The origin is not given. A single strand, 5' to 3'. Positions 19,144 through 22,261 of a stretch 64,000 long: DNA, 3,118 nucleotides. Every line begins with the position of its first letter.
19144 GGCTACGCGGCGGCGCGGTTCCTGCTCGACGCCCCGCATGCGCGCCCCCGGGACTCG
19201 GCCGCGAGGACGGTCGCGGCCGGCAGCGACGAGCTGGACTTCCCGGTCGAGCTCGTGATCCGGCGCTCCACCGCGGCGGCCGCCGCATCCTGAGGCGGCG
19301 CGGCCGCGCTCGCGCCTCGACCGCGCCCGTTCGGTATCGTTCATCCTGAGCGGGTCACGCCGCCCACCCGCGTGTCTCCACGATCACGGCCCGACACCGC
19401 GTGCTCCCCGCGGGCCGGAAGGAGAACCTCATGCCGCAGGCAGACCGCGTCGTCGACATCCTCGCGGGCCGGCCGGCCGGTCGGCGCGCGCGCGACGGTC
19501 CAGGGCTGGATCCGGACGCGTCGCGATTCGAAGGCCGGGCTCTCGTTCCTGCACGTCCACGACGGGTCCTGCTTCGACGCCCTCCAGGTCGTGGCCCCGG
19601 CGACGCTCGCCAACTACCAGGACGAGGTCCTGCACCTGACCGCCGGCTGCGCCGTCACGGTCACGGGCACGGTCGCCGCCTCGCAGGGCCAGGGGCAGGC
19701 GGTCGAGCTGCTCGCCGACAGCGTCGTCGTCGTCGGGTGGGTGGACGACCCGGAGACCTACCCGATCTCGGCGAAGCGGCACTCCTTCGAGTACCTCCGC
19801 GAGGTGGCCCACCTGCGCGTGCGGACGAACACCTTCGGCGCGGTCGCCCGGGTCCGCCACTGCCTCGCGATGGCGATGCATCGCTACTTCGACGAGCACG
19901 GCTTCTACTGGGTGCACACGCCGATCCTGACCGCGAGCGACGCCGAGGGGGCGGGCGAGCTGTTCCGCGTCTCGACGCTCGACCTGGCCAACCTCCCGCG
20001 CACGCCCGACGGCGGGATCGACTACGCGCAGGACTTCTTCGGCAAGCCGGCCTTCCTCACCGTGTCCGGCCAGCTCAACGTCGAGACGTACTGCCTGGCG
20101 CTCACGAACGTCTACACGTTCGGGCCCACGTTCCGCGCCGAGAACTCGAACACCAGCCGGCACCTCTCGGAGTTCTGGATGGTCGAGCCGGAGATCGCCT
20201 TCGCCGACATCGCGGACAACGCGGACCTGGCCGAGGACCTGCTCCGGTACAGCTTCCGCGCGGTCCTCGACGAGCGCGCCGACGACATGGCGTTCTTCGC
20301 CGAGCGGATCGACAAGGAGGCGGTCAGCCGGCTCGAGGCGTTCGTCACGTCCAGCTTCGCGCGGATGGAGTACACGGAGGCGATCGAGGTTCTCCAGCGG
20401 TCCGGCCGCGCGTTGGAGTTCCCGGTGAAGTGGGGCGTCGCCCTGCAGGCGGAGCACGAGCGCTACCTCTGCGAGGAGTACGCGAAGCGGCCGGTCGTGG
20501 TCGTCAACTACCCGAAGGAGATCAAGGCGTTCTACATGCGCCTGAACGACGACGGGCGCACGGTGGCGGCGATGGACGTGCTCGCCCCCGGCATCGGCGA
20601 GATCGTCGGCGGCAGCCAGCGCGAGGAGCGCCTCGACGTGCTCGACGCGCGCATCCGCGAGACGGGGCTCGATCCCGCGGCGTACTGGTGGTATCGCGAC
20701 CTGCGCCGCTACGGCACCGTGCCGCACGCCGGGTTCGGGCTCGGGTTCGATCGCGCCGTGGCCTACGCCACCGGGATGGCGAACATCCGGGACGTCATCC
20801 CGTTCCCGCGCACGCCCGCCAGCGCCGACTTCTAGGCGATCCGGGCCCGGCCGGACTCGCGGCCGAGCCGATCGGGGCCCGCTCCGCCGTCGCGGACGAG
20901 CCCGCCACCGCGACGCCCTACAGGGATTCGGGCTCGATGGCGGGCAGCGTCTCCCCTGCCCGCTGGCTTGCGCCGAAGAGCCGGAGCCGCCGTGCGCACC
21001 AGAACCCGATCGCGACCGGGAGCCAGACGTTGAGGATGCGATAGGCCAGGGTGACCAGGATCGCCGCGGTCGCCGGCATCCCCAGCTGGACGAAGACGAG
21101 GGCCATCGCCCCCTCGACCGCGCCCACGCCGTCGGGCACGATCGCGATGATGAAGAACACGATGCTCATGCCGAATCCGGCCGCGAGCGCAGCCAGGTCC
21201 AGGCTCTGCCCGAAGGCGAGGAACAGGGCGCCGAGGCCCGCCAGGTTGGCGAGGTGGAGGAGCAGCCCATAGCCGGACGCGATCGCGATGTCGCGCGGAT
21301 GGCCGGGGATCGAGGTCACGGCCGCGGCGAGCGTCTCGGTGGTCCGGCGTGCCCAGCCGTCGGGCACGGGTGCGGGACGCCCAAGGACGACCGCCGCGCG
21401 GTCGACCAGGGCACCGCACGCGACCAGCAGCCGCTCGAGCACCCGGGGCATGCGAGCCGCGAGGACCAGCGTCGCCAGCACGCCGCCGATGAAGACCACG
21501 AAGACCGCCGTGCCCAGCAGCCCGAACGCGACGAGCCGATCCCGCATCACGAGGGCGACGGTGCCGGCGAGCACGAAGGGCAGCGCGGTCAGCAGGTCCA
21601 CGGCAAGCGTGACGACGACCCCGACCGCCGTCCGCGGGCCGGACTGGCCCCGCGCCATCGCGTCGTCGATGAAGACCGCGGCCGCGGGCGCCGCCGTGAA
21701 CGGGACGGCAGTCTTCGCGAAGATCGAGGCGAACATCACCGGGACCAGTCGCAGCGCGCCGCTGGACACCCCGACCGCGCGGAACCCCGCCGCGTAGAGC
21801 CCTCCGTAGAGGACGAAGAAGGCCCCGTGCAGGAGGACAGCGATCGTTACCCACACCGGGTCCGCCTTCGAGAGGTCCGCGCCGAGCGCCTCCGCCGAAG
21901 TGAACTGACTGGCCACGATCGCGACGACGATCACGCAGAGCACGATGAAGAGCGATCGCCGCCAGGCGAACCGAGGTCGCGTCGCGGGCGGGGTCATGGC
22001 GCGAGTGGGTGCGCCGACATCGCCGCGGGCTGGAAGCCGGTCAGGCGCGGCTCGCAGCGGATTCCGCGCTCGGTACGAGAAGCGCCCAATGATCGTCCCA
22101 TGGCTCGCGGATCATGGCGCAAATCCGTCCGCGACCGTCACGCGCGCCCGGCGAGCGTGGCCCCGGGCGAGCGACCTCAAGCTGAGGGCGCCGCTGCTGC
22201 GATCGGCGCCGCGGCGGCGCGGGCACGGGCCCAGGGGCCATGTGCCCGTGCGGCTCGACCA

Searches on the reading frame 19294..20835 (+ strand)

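Call 104: search_protein_families(library=pfam, proteins=[window:19294-20835:+], max_evalue=0.0001)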
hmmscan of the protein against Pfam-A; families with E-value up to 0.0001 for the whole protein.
window:19294-20835:+ (513 aa): 2 families
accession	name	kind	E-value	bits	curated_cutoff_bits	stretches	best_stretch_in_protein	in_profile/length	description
PF00152.25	tRNA-synt_2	-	4.5e-65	220.2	25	1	170-507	7-307/308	tRNA synthetases class II (D, K and N)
PF01336.31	tRNA_anti-codon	-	5.6e-11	42.7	27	1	68-146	2-74/75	OB-fold nucleic acid binding domain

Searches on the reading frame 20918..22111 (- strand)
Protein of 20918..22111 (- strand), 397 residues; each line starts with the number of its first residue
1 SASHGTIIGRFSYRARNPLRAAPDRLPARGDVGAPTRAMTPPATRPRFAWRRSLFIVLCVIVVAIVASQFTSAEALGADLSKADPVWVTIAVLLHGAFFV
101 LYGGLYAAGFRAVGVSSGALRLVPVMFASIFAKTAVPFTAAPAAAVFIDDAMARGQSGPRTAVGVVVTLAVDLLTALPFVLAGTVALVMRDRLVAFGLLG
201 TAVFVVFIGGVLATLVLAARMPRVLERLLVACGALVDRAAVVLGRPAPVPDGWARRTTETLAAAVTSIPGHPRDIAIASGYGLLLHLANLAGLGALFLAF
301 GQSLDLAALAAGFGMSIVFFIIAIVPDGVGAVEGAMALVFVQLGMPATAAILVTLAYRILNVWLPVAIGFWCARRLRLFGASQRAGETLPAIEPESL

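Call 104: search_protein_families(library=pfam, proteins=[window:20918-22111:-], max_evalue=0.0001)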
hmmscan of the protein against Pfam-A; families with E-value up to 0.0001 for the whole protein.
window:20918-22111:- (397 aa): 1 family
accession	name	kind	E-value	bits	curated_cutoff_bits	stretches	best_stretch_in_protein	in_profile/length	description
PF03706.18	LPG_synthase_TM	-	3.9e-23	82.8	33.4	1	61-369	9-302/302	Lysylphosphatidylglycerol synthase TM region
